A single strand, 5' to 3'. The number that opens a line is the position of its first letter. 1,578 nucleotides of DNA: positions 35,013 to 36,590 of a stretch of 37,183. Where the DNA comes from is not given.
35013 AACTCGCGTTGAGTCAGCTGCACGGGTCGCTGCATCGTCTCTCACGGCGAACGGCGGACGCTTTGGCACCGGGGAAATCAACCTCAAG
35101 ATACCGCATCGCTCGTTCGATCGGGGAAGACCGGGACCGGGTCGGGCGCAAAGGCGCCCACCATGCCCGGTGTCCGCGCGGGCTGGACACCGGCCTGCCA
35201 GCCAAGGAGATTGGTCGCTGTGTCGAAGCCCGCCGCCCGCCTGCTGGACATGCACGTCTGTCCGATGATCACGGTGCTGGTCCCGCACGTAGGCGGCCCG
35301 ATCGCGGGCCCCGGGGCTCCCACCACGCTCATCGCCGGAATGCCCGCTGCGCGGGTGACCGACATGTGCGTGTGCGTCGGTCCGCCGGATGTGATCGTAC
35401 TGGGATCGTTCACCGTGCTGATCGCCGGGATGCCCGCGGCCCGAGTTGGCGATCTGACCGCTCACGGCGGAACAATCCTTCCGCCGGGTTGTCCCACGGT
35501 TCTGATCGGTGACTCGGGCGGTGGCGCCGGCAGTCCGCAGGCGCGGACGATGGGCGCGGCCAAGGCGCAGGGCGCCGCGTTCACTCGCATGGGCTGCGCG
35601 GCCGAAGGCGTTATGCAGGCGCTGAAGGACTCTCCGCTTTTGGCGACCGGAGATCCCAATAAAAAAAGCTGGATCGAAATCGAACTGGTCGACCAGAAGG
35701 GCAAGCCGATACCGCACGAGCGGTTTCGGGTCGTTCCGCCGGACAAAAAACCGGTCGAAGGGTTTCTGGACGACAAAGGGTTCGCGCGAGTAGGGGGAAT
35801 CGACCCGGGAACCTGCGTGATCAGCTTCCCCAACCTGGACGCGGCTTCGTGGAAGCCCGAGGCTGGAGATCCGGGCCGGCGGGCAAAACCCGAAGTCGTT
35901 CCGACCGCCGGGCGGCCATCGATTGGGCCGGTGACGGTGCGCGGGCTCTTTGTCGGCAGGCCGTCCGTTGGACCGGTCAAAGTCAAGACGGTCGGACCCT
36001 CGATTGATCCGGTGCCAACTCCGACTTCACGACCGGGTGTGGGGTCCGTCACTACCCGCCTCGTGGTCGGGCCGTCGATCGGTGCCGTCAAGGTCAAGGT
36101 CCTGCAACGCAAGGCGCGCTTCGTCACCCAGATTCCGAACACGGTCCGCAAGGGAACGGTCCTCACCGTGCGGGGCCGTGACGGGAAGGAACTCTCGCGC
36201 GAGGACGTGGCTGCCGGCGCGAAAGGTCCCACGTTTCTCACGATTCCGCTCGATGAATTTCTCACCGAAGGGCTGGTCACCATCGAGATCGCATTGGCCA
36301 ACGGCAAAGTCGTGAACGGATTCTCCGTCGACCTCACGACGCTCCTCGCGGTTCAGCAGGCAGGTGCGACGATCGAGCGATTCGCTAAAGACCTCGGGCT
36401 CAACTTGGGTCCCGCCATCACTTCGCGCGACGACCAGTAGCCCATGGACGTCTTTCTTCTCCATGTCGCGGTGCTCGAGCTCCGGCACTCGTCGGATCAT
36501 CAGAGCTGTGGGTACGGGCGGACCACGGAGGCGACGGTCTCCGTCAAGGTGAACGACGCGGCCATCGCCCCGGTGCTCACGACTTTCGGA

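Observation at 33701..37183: Divergent PAAR / DUF4123 cargo module with no secretion-machine core genes in view and a non-canonical layout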

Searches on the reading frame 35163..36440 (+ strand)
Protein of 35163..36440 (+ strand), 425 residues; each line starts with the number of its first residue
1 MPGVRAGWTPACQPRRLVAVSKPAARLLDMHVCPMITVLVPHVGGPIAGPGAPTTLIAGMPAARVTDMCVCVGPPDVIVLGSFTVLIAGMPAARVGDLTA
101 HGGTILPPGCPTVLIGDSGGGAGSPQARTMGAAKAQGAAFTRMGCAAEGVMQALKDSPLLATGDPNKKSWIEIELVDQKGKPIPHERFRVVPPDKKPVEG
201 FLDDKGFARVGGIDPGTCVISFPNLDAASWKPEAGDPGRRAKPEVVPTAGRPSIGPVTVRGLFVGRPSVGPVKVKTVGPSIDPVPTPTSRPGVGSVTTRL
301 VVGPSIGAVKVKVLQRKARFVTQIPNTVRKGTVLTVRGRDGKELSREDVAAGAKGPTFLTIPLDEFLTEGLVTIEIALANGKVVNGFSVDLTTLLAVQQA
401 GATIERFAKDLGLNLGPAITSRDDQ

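Call 4: search_protein_families(library=pfam, proteins=[window:35163-36440:+], max_evalue=1)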
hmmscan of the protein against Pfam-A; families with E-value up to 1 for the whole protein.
window:35163-36440:+ (425 aa): 1 family
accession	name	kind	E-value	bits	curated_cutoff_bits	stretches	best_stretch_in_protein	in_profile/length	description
PF05488.18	PAAR_motif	-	2.6e-21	76.1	27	1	41-106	5-69/70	PAAR motif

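Call 9: find_encoding_contigs(protein=window:35163-36440:+, flank=10000, max_places=10)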
Protein window:35163-36440:+ (425 aa): no gene with exactly this product is on record in the collection.

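Call 10: find_related_loci(query=window:35163-36440:+, collection=genome_contigs, flank=10000)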
Query window:35163-36440:+ (425 aa) in genome_contigs; peptide patterns used: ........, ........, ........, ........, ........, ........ (x = any residue, [..] = any of these).
172 stretches matched a pattern; 64 encode a relative of the query (tblastn E <= 1e-3); 63 distinct loci.
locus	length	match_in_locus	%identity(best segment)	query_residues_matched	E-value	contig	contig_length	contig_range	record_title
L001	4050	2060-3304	74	2-425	0e+0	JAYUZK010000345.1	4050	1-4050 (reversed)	MAG: Gemmatimonadota bacterium isolate GL15_Up_metabat_5 GL15_Up_metabat_5_344, whole genome shotgun sequence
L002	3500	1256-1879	47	22-231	7e-41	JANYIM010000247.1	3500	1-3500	MAG: Bacteroidetes bacterium isolate GL140_2_metabinner_70_sub GL140_2_k141_1083235, whole genome shotgun sequence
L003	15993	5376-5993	45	20-224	7e-39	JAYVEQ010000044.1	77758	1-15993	MAG: Chitinophagaceae bacterium isolate GL35_DN_metabinner_2 GL35_DN_metabinner_2_43, whole genome shotgun sequence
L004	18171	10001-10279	79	23-116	4e-38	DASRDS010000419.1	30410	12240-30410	MAG TPA_asm: Gemmatimonadaceae bacterium isolate SMAG_U9986 k141_644446, whole genome shotgun sequence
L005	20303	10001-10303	73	15-116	1e-37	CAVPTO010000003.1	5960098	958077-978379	MAG: uncultured Planctomycetota bacterium isolate MFD09671.bin.1.46 genome assembly, contig: contig_14685, whole genome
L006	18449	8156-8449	78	23-119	1e-37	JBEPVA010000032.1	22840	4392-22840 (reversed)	MAG: Gemmatimonadota bacterium isolate 22E.metabat2_refined.046 NODE_1862_length_22840_cov_7.696116, whole genome shotgu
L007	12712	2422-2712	72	19-116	4e-37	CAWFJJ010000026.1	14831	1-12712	MAG: Thermoanaerobaculia bacterium isolate MFD01872.bin.1.215 genome assembly, contig: contig_38337, whole genome shotgu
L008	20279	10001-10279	74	23-116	1e-36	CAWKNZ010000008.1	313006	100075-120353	MAG: uncultured Gemmatimonadales bacterium isolate MFD04580.bin.1.178 genome assembly, contig: contig_50735, whole genom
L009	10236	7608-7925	72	13-116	3e-36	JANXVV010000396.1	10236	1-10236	MAG: Humisphaera sp. isolate GL140_1_metabat_188_sub GL140_1_k141_1509015, whole genome shotgun sequence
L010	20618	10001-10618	44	20-222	6e-37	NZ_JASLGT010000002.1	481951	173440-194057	MAG: Niabella sp. isolate SHSU.bins.483 k141_7215945, whole genome shotgun sequence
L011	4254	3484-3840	65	3-116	4e-35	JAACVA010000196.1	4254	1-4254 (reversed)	MAG: Rhodobacterales bacterium isolate CG_2015-0102_62_8 CG_2015-0102_curated_scaffold_23981, whole genome shotgun seque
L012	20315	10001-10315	70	11-116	3e-35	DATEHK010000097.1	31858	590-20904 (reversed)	MAG TPA_asm: Gemmatimonadaceae bacterium isolate SMAG_U8809 k141_372582, whole genome shotgun sequence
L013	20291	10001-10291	72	20-145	7e-35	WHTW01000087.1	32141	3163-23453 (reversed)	MAG: Rhodospirillales bacterium isolate Dino_bin47 NODE_87_length_32141_cov_10.764196, whole genome shotgun sequence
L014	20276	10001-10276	71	23-115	8e-35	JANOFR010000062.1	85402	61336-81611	MAG: Chitinophagaceae bacterium isolate SOY_64_metabat_361 SOY_64_k141_2266489, whole genome shotgun sequence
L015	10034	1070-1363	74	20-118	2e-34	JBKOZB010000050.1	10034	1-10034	MAG: Planctomycetota bacterium isolate GB_HAYS_MAG_00045 GB_HAYS_000000609441, whole genome shotgun sequence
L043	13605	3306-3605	66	19-116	6e-29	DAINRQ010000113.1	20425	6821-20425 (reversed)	MAG TPA_asm: Gemmatimonadaceae bacterium isolate CTOTU27634 NODE_675_length_20425_cov_14.693176, whole genome shotgun se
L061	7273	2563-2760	55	166-231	2e-17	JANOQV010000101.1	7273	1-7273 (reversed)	MAG: Pedosphaera sp. isolate VAR_4_metabat_254_sub VAR_4_k141_3618546, whole genome shotgun sequence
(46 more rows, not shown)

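Call 16: find_encoding_contigs(protein=window:35220-36437:+, flank=10000, max_places=10)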
Protein seq(406 aa) (406 aa): no gene with exactly this product is on record in the collection.

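Call 22: search_protein_families(library=pfam, proteins=[L003:2907-4763:+, L003:4797-5369:+, L003:5376-5999:+, L003:6014-7915:+, L003:7937-8905:+, L003:9002-11473:+, L003:11510-11959:+, L003:12011-12487:+, L003:12524-13906:+, L003:14187-15350:+], max_evalue=0.01)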
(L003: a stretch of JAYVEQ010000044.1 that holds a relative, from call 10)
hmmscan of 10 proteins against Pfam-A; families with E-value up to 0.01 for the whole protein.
L003:2907-4763:+ (618 aa): 5 families
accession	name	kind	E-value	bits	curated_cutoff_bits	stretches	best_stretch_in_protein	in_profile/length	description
PF04717.18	Phage_base_V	-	1.2e-20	74.1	23.8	1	352-425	2-75/75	Type VI secretion system/phage-baseplate injector OB domain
PF05954.17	Phage_GPD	-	3.4e-09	36.8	30.1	1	58-319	25-303/305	Phage tail baseplate hub (GPD)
PF04790.18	Sarcoglycan_1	-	0.0059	16.4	32.5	1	456-582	102-224/259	Sarcoglycan complex subunit protein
PF03968.19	LptD_N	-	0.0083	16.8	20.4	0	528-599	12-63/113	LptA/(LptD N-terminal domain) LPS transport protein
PF12059.13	DUF3540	-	0.0097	16.3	27.9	0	520-578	52-112/199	Protein of unknown function (DUF3540)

L003:4797-5369:+ (190 aa): 1 family
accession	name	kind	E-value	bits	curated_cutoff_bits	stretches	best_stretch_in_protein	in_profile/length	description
PF13503.11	DUF4123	-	4.3e-18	66.1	25.8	1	3-115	2-115/119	Domain of unknown function (DUF4123)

L003:5376-5999:+ (207 aa): 1 family
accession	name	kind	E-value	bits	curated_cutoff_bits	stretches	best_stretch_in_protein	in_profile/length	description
PF05488.18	PAAR_motif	-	2.9e-24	85.5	27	2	22-87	5-69/70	PAAR motif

L003:6014-7915:+ (633 aa): 0 families

L003:7937-8905:+ (322 aa): 1 family
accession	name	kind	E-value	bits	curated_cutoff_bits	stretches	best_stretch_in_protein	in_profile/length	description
PF00691.25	OmpA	-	3.5e-05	24.5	27.2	1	29-107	2-75/98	OmpA family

L003:9002-11473:+ (823 aa): 41 families (the best 25 are shown)
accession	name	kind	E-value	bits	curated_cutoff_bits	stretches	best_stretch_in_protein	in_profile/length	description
PF07724.20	AAA_2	-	1.6e-55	188.1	27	1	561-724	1-166/166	AAA domain (Cdc48 subfamily)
PF17871.7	AAA_lid_9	-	4e-21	75.3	22.8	1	353-432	3-82/104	AAA lid domain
PF00004.35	AAA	-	9.4e-20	71.8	21.2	2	214-343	1-128/131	ATPase family associated with various cellular activities (AAA)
PF10431.15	ClpB_D2-small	-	1.1e-19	70.7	21.9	1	733-809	4-80/81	C-terminal, D2-small domain, of ClpB protein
PF07728.20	AAA_5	-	7.6e-16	58.8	22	1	566-686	2-124/139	AAA domain (dynein-related subfamily)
PF13191.12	AAA_16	-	4.8e-11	43.9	32.6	1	192-236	2-49/167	AAA ATPase domain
PF00158.32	Sigma54_activat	-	2.6e-10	40.7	20.2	1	549-676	8-133/168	Sigma-54 interaction domain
PF13401.12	AAA_22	-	5.1e-09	37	27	0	209-293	3-95/130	AAA domain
PF01637.24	ATPase_2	-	1.7e-08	35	33.2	1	195-232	4-41/225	ATPase domain predominantly from Archaea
PF13173.12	AAA_14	-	2e-08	34.7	27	1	213-298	4-75/129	AAA domain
PF20720.3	nSTAND3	-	4.7e-08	33.3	27.2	1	209-361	15-151/155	Novel STAND NTPase 3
PF01695.23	IstB_IS21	-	2e-06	27.9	24.1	0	199-238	80-119/238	IstB-like ATP binding protein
PF13521.12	AAA_28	-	3.2e-06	27.9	27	0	567-586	3-22/164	AAA domain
PF06414.18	Zeta_toxin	-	2.3e-05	24.4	22.3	0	556-606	10-58/199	Zeta toxin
PF05729.18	NACHT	-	2.4e-05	24.7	26.7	0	214-243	3-32/167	NACHT domain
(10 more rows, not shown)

L003:11510-11959:+ (149 aa): 1 family
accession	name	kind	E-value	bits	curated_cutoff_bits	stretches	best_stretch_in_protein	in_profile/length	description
PF04778.17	LMP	-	0.0059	17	26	1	95-148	82-135/158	LMP repeated region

L003:12011-12487:+ (158 aa): 1 family
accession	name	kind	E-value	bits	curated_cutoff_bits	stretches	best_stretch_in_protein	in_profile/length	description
PF17642.6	TssD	-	8.8e-34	116.6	25.8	1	1-127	1-127/128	Hemolysin coregulated protein Hcp (TssD)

L003:12524-13906:+ (460 aa): 1 family
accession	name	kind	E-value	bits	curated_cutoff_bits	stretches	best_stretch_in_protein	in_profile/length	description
PF17541.7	TssC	-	3.2e-234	778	25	1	30-458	2-430/430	Type VI secretion system, TssC, VipB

L003:14187-15350:+ (387 aa): 9 families
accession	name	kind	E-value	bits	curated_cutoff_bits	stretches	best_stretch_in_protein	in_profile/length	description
PF00158.32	Sigma54_activat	-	2.9e-69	232.5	20.2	1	140-305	2-167/168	Sigma-54 interaction domain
PF00072.30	Response_reg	-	2.1e-32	112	30.2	1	4-112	1-109/111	Response regulator receiver domain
PF25601.1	AAA_lid_14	-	2.1e-24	85.6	27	1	312-384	2-75/87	AAA+ ATPase lid domain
PF14532.12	Sigma54_activ_2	-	1.7e-23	83.8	25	1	140-310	1-138/138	Sigma-54 interaction domain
PF00004.35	AAA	-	1.7e-06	29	21.2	1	163-293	1-120/131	ATPase family associated with various cellular activities (AAA)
PF07728.20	AAA_5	-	2.7e-06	27.9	22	1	163-283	2-125/139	AAA domain (dynein-related subfamily)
PF07726.17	AAA_3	-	0.0013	19.1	27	1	163-280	2-111/131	ATPase family associated with various cellular activities (AAA)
PF01078.27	Mg_chelatase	-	0.0028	17.5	20.3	0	222-281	97-158/207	Magnesium chelatase, subunit ChlI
PF06490.17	FleQ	-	0.0056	17.4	22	0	3-116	1-106/108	Flagellar regulatory protein FleQ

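Call 29: search_protein_families(library=pfam, proteins=[L004:1703-3676:+, L004:4449-7337:+, L004:7352-9433:+, L004:9435-9992:+, L004:10236-12293:+, L012:2866-6192:+, L012:6197-8329:+, L012:9041-9982:+, L043:464-2587:+, L043:2598-3296:+], max_evalue=0.001)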
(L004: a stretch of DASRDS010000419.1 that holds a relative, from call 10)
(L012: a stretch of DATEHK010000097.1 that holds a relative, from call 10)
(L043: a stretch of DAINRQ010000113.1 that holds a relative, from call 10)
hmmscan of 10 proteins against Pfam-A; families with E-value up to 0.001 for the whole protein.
L004:1703-3676:+ (657 aa): 1 family
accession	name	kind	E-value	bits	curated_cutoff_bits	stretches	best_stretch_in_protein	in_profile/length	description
PF05947.17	T6SS_TssF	-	2.1e-218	727.2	25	1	45-653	2-607/608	Type VI secretion system, TssF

L004:4449-7337:+ (962 aa): 11 families
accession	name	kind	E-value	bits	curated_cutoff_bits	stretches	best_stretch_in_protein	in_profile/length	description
PF07724.20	AAA_2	-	1.6e-54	184.8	27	1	680-847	1-165/166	AAA domain (Cdc48 subfamily)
PF17871.7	AAA_lid_9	-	1.7e-29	102.2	22.8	1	441-535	2-94/104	AAA lid domain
PF00004.35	AAA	-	9.4e-19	68.6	21.2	2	301-432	2-124/131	ATPase family associated with various cellular activities (AAA)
PF07728.20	AAA_5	-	1e-13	51.9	22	1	685-803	2-122/139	AAA domain (dynein-related subfamily)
PF10431.15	ClpB_D2-small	-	6.2e-12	45.8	21.9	1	855-927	3-74/81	C-terminal, D2-small domain, of ClpB protein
PF13191.12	AAA_16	-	3.5e-10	41.1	32.6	1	278-379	2-142/167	AAA ATPase domain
PF13401.12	AAA_22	-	9.5e-09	36.1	27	0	296-394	4-101/130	AAA domain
PF05621.17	TniB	-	4e-05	23.6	22.4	0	371-437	121-185/189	Bacterial TniB protein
PF00158.32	Sigma54_activat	-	8.3e-05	22.8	20.2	0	685-802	25-142/168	Sigma-54 interaction domain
PF12775.13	AAA_7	-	0.00017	21.6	25.8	0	685-727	36-78/181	P-loop containing dynein motor region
PF06414.18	Zeta_toxin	-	0.00045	20.1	22.3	0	668-725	4-58/199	Zeta toxin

L004:7352-9433:+ (693 aa): 4 families
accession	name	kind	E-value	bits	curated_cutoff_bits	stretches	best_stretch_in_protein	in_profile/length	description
PF05954.17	Phage_GPD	-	6.9e-85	285.3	30.1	1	29-325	1-302/305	Phage tail baseplate hub (GPD)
PF22178.3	Gp5_trimer_C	-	1.6e-23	83.4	30.9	1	469-588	1-112/112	Bacteriophage T4 gp5 C-terminal trimerisation domain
PF04717.18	Phage_base_V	-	4e-14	53.1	23.8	1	385-452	12-75/75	Type VI secretion system/phage-baseplate injector OB domain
PF20093.5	DUF6484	-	3.3e-07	31.3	27.6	1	427-449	37-59/61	Domain of unknown function (DUF6484)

L004:9435-9992:+ (185 aa): 1 family
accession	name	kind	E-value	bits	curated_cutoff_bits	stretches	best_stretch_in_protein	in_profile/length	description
PF22011.2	DUF6931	-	7.8e-50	169.2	27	1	31-175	1-144/145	Family of unknown function (DUF6931)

L004:10236-12293:+ (685 aa): 0 families

L012:2866-6192:+ (1108 aa): 16 families
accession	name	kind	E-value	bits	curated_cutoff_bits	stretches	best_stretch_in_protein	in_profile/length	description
PF07724.20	AAA_2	-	4.9e-59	199.5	27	1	825-992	1-165/166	AAA domain (Cdc48 subfamily)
PF17871.7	AAA_lid_9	-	1.4e-28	99.3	22.8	1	580-681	1-100/104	AAA lid domain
PF00004.35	AAA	-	7.2e-20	72.2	21.2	2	441-571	2-123/131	ATPase family associated with various cellular activities (AAA)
PF10431.15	ClpB_D2-small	-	5e-15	55.7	21.9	1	1000-1071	3-73/81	C-terminal, D2-small domain, of ClpB protein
PF07728.20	AAA_5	-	1.8e-14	54.3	22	1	830-948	2-122/139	AAA domain (dynein-related subfamily)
PF13191.12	AAA_16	-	1.9e-12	48.4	32.6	1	418-519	2-142/167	AAA ATPase domain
PF13401.12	AAA_22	-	7.8e-10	39.6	27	0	436-527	4-97/130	AAA domain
PF12775.13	AAA_7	-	1.9e-05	24.7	25.8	0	435-476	31-72/181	P-loop containing dynein motor region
PF00158.32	Sigma54_activat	-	2.3e-05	24.6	20.2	0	828-948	23-143/168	Sigma-54 interaction domain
PF05621.17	TniB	-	3.5e-05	23.8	22.4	0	426-461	24-59/189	Bacterial TniB protein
PF13481.12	AAA_25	-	0.00016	21.8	27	0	826-854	32-60/195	AAA domain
PF06414.18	Zeta_toxin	-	0.00025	21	22.3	0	821-870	11-58/199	Zeta toxin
PF20720.3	nSTAND3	-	0.00041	20.5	27.2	0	827-870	17-58/155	Novel STAND NTPase 3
PF05729.18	NACHT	-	0.00056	20.2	26.7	0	441-467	4-30/167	NACHT domain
PF02861.25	Clp_N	-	0.00066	20.2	20.7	0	240-289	3-52/53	Clp amino terminal domain, pathogenicity island component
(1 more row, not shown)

L012:6197-8329:+ (710 aa): 5 families
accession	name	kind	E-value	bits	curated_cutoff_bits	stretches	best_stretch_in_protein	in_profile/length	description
PF05954.17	Phage_GPD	-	2e-96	323.2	30.1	1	44-345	2-303/305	Phage tail baseplate hub (GPD)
PF22178.3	Gp5_trimer_C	-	5.1e-24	85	30.9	1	486-568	1-81/112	Bacteriophage T4 gp5 C-terminal trimerisation domain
PF04717.18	Phage_base_V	-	1e-16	61.5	23.8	1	402-469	12-75/75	Type VI secretion system/phage-baseplate injector OB domain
PF20093.5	DUF6484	-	4.7e-07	30.8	27.6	1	445-466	38-59/61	Domain of unknown function (DUF6484)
PF13861.12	FLgD_tudor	-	0.00013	22.5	26.9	0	63-142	3-18/58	FlgD Tudor-like domain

L012:9041-9982:+ (313 aa): 1 family
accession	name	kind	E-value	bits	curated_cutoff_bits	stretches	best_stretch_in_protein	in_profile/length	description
PF00877.26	NLPC_P60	-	0.00083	19.7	23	0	188-259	9-69/105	NlpC/P60 family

L043:464-2587:+ (707 aa): 6 families
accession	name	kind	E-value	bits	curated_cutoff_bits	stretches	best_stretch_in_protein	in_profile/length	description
PF05954.17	Phage_GPD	-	1.4e-70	238.4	30.1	1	31-327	1-301/305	Phage tail baseplate hub (GPD)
PF22178.3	Gp5_trimer_C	-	4e-26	91.8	30.9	1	470-587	1-112/112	Bacteriophage T4 gp5 C-terminal trimerisation domain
PF04717.18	Phage_base_V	-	1.6e-11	44.8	23.8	1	385-453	11-75/75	Type VI secretion system/phage-baseplate injector OB domain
PF06715.18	Gp5_C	-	1.1e-05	25.6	20.4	0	564-588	1-24/24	Gp5 C-terminal repeat (3 copies)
PF20093.5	DUF6484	-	2.6e-05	25.2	27.6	1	429-452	38-61/61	Domain of unknown function (DUF6484)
PF10106.14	DUF2345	-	0.00034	20.9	30.7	1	547-657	27-135/151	Uncharacterized protein conserved in bacteria (DUF2345)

L043:2598-3296:+ (232 aa): 1 family
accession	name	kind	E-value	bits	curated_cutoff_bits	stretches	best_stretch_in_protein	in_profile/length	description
PF22011.2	DUF6931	-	1.3e-35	123.1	27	1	43-190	2-144/145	Family of unknown function (DUF6931)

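Call 39: search_protein_families(library=ncbifam, proteins=[window:35163-36440:+, L061:2344-2799:+, L004:10236-12293:+], max_evalue=1)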
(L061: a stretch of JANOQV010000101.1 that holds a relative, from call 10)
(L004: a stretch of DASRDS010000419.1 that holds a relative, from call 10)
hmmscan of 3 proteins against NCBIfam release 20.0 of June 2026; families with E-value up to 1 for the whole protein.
window:35163-36440:+ (425 aa): 1 family
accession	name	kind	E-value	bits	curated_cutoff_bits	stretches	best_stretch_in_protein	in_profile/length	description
NF033420.0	T6SS_PAAR_dom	equivalog_domain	1.3e-05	25.3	124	1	51-116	25-94/94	type VI secretion system PAAR protein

L061:2344-2799:+ (151 aa): 1 family
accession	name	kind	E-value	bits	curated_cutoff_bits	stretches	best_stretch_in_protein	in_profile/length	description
NF047528.1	LIMLP_03685_anti-sigma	equivalog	0.16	11.1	200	1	33-114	257-323/347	LIMLP_03685 family anti-sigma factor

L004:10236-12293:+ (685 aa): 5 families
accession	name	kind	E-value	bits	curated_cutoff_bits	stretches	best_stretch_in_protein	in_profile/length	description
NF012200.0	choice_anch_D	domain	1.8e-13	50.9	45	4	458-564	1-106/108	choice-of-anchor D domain-containing protein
NF033216.1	lipo_YgdI_YgdR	subfamily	0.0025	17.7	42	1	45-80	4-39/71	YgdI/YgdR family lipoprotein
NF047812.1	LIC11213_lipo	equivalog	0.022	14.9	100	1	581-633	39-91/118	LIC11213 family lipoprotein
TIGR03806.1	chp_HNE_0200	subfamily_domain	0.037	13.2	313.3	1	583-681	210-313/314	SO2930 family diheme c-type cytochrome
NF045774.1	cytochro_C551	exception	0.15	12.1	118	0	48-71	7-30/110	cytochrome c551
